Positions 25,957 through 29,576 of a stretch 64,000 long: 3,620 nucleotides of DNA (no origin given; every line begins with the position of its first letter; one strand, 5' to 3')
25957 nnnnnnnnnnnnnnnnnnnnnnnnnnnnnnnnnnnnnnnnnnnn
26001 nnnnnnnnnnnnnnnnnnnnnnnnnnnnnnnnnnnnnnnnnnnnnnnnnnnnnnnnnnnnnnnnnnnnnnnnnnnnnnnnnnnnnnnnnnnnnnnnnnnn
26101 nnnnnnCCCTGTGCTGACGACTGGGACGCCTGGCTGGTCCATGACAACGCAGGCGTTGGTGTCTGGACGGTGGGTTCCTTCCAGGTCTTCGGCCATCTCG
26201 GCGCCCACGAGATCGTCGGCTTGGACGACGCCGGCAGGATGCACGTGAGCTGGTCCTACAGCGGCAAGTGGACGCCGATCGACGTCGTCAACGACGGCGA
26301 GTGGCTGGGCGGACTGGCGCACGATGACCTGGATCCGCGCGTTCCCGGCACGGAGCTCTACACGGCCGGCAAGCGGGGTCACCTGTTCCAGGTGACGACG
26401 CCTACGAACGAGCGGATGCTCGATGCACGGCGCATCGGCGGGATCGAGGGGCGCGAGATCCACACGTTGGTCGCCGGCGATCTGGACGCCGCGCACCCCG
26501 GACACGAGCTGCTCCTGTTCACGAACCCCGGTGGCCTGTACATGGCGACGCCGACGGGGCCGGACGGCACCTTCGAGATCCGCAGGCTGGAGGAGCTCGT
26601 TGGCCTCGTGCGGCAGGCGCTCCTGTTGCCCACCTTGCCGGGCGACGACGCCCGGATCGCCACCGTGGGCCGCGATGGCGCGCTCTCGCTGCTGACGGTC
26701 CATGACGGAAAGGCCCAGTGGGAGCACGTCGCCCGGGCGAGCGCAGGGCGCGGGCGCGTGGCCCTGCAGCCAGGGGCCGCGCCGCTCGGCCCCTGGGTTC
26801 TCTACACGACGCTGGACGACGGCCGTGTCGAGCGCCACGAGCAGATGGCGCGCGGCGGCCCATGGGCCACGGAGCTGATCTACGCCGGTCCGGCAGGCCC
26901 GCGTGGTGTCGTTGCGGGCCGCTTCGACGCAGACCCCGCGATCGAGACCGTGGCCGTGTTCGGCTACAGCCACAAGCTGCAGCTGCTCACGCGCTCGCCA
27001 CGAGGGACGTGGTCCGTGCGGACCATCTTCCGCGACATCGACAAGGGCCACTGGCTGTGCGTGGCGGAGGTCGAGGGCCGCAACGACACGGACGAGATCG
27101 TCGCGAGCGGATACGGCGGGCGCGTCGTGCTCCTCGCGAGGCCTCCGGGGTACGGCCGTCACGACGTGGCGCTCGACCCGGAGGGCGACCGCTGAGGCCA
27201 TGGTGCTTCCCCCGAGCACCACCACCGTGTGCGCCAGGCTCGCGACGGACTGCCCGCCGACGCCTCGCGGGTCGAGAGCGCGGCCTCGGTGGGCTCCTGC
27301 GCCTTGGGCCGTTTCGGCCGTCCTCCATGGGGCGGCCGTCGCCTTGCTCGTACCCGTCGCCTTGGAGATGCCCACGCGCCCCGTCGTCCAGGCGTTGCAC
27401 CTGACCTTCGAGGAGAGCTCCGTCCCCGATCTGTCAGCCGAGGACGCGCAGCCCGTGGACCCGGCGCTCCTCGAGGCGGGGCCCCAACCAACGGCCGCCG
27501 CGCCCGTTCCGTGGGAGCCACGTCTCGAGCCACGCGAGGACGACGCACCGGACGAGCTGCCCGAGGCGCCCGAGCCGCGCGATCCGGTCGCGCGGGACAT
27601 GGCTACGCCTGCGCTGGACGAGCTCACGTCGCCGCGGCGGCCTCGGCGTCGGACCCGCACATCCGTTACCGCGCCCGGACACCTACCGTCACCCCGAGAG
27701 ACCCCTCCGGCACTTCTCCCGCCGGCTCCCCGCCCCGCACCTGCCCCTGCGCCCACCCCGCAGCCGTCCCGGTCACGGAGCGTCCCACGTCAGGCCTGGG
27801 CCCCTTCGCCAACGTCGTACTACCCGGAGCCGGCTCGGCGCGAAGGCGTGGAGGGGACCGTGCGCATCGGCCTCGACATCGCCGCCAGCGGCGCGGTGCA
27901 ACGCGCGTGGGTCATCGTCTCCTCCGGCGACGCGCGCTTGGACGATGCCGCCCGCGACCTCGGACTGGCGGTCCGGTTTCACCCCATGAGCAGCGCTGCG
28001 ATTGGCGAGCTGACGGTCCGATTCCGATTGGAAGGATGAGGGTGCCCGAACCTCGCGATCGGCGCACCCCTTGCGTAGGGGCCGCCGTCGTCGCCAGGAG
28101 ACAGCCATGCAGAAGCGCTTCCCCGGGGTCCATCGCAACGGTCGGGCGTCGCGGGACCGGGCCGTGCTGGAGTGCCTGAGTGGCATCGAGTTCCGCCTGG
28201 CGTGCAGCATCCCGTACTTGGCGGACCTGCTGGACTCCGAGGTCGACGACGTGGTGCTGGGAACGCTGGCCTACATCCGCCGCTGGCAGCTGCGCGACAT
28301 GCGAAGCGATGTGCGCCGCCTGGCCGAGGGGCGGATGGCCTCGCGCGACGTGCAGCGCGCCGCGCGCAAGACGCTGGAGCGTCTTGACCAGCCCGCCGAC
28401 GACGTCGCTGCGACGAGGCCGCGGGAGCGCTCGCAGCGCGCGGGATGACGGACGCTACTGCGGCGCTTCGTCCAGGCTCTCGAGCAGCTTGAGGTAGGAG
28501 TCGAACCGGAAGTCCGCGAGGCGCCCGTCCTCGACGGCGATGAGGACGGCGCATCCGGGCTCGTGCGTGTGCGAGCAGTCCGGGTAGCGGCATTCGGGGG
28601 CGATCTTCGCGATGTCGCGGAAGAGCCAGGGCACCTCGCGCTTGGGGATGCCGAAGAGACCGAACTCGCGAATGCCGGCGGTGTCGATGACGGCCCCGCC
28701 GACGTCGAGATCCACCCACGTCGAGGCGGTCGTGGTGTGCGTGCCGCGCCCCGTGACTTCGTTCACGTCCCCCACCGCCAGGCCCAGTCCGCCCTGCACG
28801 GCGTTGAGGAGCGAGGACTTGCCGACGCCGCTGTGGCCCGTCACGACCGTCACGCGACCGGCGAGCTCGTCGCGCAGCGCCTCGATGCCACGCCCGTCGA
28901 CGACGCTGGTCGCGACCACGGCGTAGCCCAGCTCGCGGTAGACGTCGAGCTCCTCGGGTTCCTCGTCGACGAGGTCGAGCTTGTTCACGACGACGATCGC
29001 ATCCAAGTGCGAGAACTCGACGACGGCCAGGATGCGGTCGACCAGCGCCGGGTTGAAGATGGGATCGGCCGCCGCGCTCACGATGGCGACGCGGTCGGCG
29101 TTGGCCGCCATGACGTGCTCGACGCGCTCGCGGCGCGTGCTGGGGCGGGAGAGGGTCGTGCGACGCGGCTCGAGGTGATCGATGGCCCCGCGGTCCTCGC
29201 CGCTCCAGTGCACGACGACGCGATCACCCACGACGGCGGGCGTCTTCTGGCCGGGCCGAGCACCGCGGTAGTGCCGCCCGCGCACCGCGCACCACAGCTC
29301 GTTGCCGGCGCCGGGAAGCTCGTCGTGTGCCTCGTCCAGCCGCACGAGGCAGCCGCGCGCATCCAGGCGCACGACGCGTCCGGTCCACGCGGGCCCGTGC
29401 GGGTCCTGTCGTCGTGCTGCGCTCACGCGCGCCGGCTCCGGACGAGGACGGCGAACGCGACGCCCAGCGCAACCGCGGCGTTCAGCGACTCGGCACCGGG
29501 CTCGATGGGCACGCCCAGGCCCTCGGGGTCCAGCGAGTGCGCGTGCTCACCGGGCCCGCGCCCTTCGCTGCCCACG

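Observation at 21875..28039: TonB-dependent uptake locus: receptor divergent from an SBP-propeller fusion gene followed by tonB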

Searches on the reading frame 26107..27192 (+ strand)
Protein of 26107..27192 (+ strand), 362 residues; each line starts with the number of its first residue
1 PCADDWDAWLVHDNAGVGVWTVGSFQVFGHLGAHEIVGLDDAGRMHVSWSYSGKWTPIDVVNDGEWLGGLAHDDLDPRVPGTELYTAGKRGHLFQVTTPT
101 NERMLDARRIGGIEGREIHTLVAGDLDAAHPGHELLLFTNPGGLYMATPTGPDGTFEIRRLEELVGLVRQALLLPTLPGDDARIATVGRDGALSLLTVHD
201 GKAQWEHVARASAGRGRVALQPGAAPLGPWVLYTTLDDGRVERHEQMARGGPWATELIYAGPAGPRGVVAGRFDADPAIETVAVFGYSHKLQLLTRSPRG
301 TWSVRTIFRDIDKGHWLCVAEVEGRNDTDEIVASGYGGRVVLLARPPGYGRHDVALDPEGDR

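Call 27: search_protein_representatives(protein=window:26107-27192:+)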
Query: 362 residues. Proteins with E-value up to 0.001 (for the whole library): 350; up to 1e-10: 168; up to 1e-30: 95. The best 150 are listed.
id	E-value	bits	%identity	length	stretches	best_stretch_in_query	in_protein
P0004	2.3e-164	563.6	72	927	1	2-362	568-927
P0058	1.1e-119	416.4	57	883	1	5-361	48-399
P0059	3.5e-119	414.8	55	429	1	1-354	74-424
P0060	1.6e-118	412.6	56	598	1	2-359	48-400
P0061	1.1e-111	390.1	56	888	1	1-358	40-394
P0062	9.5e-110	383.7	54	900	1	2-361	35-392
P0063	1.6e-106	373.1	52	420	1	2-354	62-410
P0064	1.3e-105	370.2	53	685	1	1-356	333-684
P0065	2.5e-105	369.2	53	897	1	4-351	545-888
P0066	1.1e-104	367.0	53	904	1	5-361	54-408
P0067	2.2e-100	352.9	44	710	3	1-356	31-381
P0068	7.8e-100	351.1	53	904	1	4-354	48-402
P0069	3.5e-99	348.9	51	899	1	5-354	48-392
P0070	1.4e-98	346.9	50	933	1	4-360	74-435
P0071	6.7e-98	344.7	53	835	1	1-357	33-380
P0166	8.7e-23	97.4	29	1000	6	118-349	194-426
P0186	2.8e-16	76.0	25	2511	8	250-342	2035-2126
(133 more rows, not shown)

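Call 28: search_protein_families(library=pfam, proteins=[P0058, P0061, P0062, P0066, P0070, P0067, P0060, P0059, P0166, P0186], max_evalue=0.01)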
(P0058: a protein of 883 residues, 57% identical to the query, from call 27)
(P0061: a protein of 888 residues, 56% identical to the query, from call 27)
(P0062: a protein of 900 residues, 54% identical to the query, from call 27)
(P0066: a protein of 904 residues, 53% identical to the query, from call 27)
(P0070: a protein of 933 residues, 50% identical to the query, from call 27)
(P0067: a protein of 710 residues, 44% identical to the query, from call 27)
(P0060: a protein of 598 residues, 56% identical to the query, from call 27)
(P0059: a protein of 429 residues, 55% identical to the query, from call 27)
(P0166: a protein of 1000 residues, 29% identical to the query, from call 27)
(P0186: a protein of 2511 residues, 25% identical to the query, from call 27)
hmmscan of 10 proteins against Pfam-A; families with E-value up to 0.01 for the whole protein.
P0058 (883 aa): 1 family
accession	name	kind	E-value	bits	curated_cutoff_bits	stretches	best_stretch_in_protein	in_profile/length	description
PF00496.27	SBP_bac_5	-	8.8e-34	117.6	32.4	1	469-732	2-271/368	Bacterial extracellular solute-binding proteins, family 5 Middle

P0061 (888 aa): 1 family
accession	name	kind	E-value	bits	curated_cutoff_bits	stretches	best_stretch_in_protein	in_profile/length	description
PF00496.27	SBP_bac_5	-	4.5e-27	95.6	32.4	1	463-786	2-359/368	Bacterial extracellular solute-binding proteins, family 5 Middle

P0062 (900 aa): 1 family
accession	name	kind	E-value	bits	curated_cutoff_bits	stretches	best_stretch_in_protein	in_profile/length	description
PF00496.27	SBP_bac_5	-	1.9e-37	129.7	32.4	1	468-806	3-359/368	Bacterial extracellular solute-binding proteins, family 5 Middle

P0066 (904 aa): 1 family
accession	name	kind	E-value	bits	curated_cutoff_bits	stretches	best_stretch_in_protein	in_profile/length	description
PF00496.27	SBP_bac_5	-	4.3e-41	141.7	32.4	1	467-807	2-355/368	Bacterial extracellular solute-binding proteins, family 5 Middle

P0070 (933 aa): 1 family
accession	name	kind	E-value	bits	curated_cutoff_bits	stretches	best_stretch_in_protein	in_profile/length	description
PF00496.27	SBP_bac_5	-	2e-33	116.5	32.4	1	491-828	1-357/368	Bacterial extracellular solute-binding proteins, family 5 Middle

P0067 (710 aa): 1 family
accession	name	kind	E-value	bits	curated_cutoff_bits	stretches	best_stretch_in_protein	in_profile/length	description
PF13517.12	FG-GAP_3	-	2.2e-13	51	26.9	1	644-694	8-60/61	FG-GAP-like repeat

P0060 (598 aa): 1 family
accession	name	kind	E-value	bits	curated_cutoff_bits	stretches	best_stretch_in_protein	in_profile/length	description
PF06439.18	3keto-disac_hyd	-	0.004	17.7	26.8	1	426-580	10-172/187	3-keto-disaccharide hydrolase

P0059 (429 aa): 0 families

P0166 (1000 aa): 4 families
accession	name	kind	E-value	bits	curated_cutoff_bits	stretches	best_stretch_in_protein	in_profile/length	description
PF13205.12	Big_5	-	6.6e-15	56.2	23.6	1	879-984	1-105/105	Bacterial Ig-like domain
PF18223.6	PilJ_C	-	0.00036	21.3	26.7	0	706-740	54-84/95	Pili PilJ C-terminal domain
PF05870.17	PA_decarbox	-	0.0021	18.2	24.6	0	173-239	9-76/158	Phenolic acid decarboxylase (PAD)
PF18828.6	LPD15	-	0.004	17.4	27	0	170-219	18-68/99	Large polyvalent-protein-associated domain 15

P0186 (2511 aa): 4 families
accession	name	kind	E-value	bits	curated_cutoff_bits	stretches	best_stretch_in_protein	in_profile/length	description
PF13517.12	FG-GAP_3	-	7.9e-209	677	26.9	29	1959-2018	1-60/61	FG-GAP-like repeat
PF13205.12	Big_5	-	3.5e-64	214.6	23.6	5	21-123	3-104/105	Bacterial Ig-like domain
PF01839.29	FG-GAP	-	1.1e-57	191.6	22.1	5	1337-1365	1-35/37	FG-GAP repeat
PF13620.12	CarboxypepD_reg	-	6.9e-08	33.2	32.3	1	2283-2390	2-81/82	Carboxypeptidase regulatory-like domain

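Call 40: search_solved_structures(query=A2, max_evalue=1)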
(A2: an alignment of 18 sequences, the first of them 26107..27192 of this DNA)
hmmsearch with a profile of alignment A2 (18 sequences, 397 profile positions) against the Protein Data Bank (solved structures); distinct sequences matched with E-value up to 1: 29.
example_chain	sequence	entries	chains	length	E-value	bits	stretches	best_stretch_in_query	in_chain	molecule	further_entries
6tjg_A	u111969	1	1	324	6.6e-05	25.2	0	124-142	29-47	Cake8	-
5a9q_0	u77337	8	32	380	0.00014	24.1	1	217-301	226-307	NUCLEOPORIN NUP43 | NUP43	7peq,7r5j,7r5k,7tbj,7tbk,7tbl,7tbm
4i79_A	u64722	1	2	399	0.00017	23.8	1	214-301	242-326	Nucleoporin Nup43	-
6tjf_A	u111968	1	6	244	0.00032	22.9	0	124-142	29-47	Cake6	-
6tje_A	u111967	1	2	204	0.0012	21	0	124-142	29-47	Cake5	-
9sob_N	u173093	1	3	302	0.003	19.7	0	126-246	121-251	Protein transport protein SEC13 homolog B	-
6tjd_A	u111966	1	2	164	0.0055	18.9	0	124-142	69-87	Cake4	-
6lk8_C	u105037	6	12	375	0.018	17.1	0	211-288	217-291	MGC154553 protein | Nup42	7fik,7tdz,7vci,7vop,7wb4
6tjc_A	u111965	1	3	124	0.048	15.8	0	124-142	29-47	Cake3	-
7b9c_A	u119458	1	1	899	0.055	15.6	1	173-255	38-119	Splicing factor 3B subunit 3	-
7b0i_A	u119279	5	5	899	0.055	15.6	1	173-255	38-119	Splicing factor 3B subunit 3,Splicing factor 3B subunit 3,Splicing factor 3B subunit 3 | Splicing factor 3B subunit 3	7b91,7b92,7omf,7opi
5i2t_A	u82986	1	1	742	0.058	15.5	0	220-280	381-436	Periodic tryptophan protein 2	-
7evn_A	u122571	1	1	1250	0.075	15.1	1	172-255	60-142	Splicing factor 3B subunit 3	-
9k1o_A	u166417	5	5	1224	0.076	15.1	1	173-255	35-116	Splicing factor 3B subunit 3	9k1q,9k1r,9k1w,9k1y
6en4_A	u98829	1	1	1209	0.08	15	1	173-255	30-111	Splicing factor 3B subunit 3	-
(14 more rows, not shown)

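Call 50: predict_structure(alignment_id=A2)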
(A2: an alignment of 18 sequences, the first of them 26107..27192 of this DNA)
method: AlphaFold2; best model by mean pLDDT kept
length: 362 residues; sequences in the alignment: 18
mean_pLDDT: 93.8   pTM: 0.92
mean pLDDT of the five models: 93.8, 93.3, 93.0, 93.0, 92.6
residues with pLDDT >= 90: 295; 70-90: 61; 50-70: 5; < 50: 1
segments of 3 or more residues with pLDDT < 50: none
pLDDT, mean of each block of 10 residues (from residue 1): 93 96 93 94 96 90 97 94 97 93 86 97 94 95 97 95 96 92 97 97 96 97 86 98 91 96 96 94 98 97 98 96 87 97 92 77 51
secondary structure, 60 per line:
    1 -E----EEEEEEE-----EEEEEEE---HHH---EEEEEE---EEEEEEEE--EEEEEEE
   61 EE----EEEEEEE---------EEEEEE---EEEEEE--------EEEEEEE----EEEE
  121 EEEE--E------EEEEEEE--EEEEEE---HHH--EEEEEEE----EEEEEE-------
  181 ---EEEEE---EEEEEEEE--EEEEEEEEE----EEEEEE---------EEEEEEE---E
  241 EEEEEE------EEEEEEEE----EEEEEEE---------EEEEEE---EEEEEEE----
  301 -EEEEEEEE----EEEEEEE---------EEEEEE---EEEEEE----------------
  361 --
elements in order: E7-13 E19-25 E35-40 E44-51 E54-62 E67-73 E83-88 E92-97 E106-112 E117-124 E134-140 E143-148 E157-163 E168-173 E184-188 E192-199 E202-210 E215-220 E230-236 E240-246 E253-260 E265-271 E281-286 E290-296 E302-309 E314-320 E330-335 E339-344

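Call 55: fold_search(model_id=the predicted structure, library=pdb)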
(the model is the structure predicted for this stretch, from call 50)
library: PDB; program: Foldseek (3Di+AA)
matches with E <= 10: 1665; with E <= 0.001: 1171
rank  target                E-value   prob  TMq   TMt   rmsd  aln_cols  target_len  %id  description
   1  6tbl_E                3.8e-09  1.00  0.62  0.67   5.5       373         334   11  Crystal structure of MMS19(CTD)-CIAO1-CIAO2B CIA targeting complex (released 2020-07-29)
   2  3jrp                  6.0e-09  1.00  0.62  0.66   5.7       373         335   13  SEC13 with NUP145C (AA109-179) insertion blade (released 2009-10-27)
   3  7jpn_C                1.0e-08  1.00  0.61  0.65   5.2       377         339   10  Cryo-EM structure of Arpin-bound Arp2/3 complex (released 2022-02-09)
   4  2hes                  1.4e-08  1.00  0.64  0.74   5.1       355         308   12  Cytosolic Iron-sulphur Assembly Protein- 1 (released 2007-07-03)
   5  2pm7_D                1.8e-08  1.00  0.58  0.71   4.3       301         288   15  Crystal structure of yeast Sec13/31 edge element of the COPII vesicular coat, selenomethionine version (released 2007-07-03)
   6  6tbl_F                1.8e-08  1.00  0.61  0.65   5.6       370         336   11  Crystal structure of MMS19(CTD)-CIAO1-CIAO2B CIA targeting complex (released 2020-07-29)
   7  9etn_A                2.0e-08  1.00  0.69  0.48   4.8       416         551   15  Crystal structure of murine CRTAC1 (released 2024-07-31)
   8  9v6e_B                2.1e-08  1.00  0.64  0.62   5.0       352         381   13  Cryo-EM structure of human full length KICSTOR complex (state 1) (released 2025-11-12)
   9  3rse_C                2.2e-08  1.00  0.62  0.63   5.5       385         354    9  Structural and biochemical characterization of two binding sites for nucleation promoting factor WASp-VCA on Arp2/3 co (released 2011-06-01)
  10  8fl0_NJ               2.4e-08  1.00  0.55  0.45   7.5       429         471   14  Human nucleolar pre-60S ribosomal subunit (State H) (released 2023-07-12)
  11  9eam_C                2.8e-08  1.00  0.64  0.63   6.1       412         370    8  Coronin-7 CA bound to Arp2/3 complex (released 2025-11-19)
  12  7qdr_C                2.9e-08  1.00  0.65  0.76   4.6       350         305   12  Apo human SKI complex in the closed state (released 2022-02-02)
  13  8tah_C                2.9e-08  1.00  0.61  0.63   5.7       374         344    8  Cryo-EM structure of Cortactin-bound to Arp2/3 complex (released 2023-09-27)
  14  9van_B                3.1e-08  1.00  0.66  0.62   5.0       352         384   14  Cryo-EM structure of human full length KICSTOR complex (state 2) (released 2025-11-12)
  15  7tpt_C                3.1e-08  1.00  0.62  0.62   5.1       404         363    9  Single-particle Cryo-EM structure of Arp2/3 complex at branched-actin junction. (released 2022-05-25)
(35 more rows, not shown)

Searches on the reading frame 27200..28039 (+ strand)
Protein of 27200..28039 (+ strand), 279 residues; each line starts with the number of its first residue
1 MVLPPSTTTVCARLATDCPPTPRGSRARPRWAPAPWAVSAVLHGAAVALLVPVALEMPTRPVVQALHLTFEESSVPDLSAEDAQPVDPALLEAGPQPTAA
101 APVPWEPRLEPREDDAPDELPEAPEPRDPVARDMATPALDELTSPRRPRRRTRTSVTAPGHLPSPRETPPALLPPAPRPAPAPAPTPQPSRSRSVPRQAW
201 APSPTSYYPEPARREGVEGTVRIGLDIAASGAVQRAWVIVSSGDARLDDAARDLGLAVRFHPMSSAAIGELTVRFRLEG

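Call 8: search_protein_families(library=pfam, proteins=[window:27200-28039:+], max_evalue=0.01)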
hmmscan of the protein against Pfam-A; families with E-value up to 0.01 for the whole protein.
window:27200-28039:+ (279 aa): 1 family
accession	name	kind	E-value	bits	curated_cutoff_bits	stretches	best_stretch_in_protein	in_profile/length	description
PF03544.19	TonB_C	-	8.8e-10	39.4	24.6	1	206-276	3-78/79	Gram-negative bacterial TonB protein C-terminal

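Call 9: search_protein_families(library=ncbifam, proteins=[window:27200-28039:+], max_evalue=0.01)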
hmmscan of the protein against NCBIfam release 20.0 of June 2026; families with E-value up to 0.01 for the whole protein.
window:27200-28039:+ (279 aa): 2 families
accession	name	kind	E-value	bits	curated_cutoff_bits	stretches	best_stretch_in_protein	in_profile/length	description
TIGR01352.1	tonB_Cterm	subfamily_domain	5.1e-13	49.2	27.1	1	207-277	2-75/76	TonB family protein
NF038079.1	TonB_sider_MxcH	equivalog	2.1e-07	29.4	925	1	206-264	10-67/792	TonB-dependent siderophore myxochelin receptor MxcH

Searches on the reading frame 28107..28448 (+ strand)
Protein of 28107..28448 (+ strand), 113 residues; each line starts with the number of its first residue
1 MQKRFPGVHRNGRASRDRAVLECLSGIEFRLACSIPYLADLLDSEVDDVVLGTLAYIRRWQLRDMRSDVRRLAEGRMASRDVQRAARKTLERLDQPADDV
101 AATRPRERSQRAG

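Call 95: search_protein_families(library=pfam, proteins=[window:28107-28448:+], max_evalue=0.001)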
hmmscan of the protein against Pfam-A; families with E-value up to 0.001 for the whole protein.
window:28107-28448:+ (113 aa): 0 families

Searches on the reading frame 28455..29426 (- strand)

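Call 8: search_protein_families(library=pfam, proteins=[window:28455-29426:-], max_evalue=0.01)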
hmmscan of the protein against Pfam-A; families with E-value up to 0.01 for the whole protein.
window:28455-29426:- (323 aa): 8 families
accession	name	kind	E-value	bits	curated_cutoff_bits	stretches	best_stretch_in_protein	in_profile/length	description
PF03193.22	RsgA_GTPase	-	2.3e-49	168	30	1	86-257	2-173/174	RsgA GTPase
PF01926.29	MMR_HSR1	-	9.9e-05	22.9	21.9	1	194-253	3-58/113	50S ribosome-binding GTPase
PF13555.12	AAA_29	-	0.00041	20.5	27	1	188-211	21-43/61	P-loop containing region of AAA domain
PF02421.24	FeoB_N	-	0.0008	19.4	27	0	136-187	102-155/156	Ferrous iron transport protein B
PF00005.33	ABC_tran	-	0.00082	20.4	25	1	189-221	10-42/137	ABC transporter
PF20703.3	nSTAND1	-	0.0013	18.9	27.1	1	181-209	23-52/379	Novel STAND NTPase 1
PF13191.12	AAA_16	-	0.0028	18.6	32.6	1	190-211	24-45/167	AAA ATPase domain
PF16897.10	MMR_HSR1_Xtn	-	0.006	17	35.2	1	128-188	45-100/106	C-terminal region of MMR_HSR1 domain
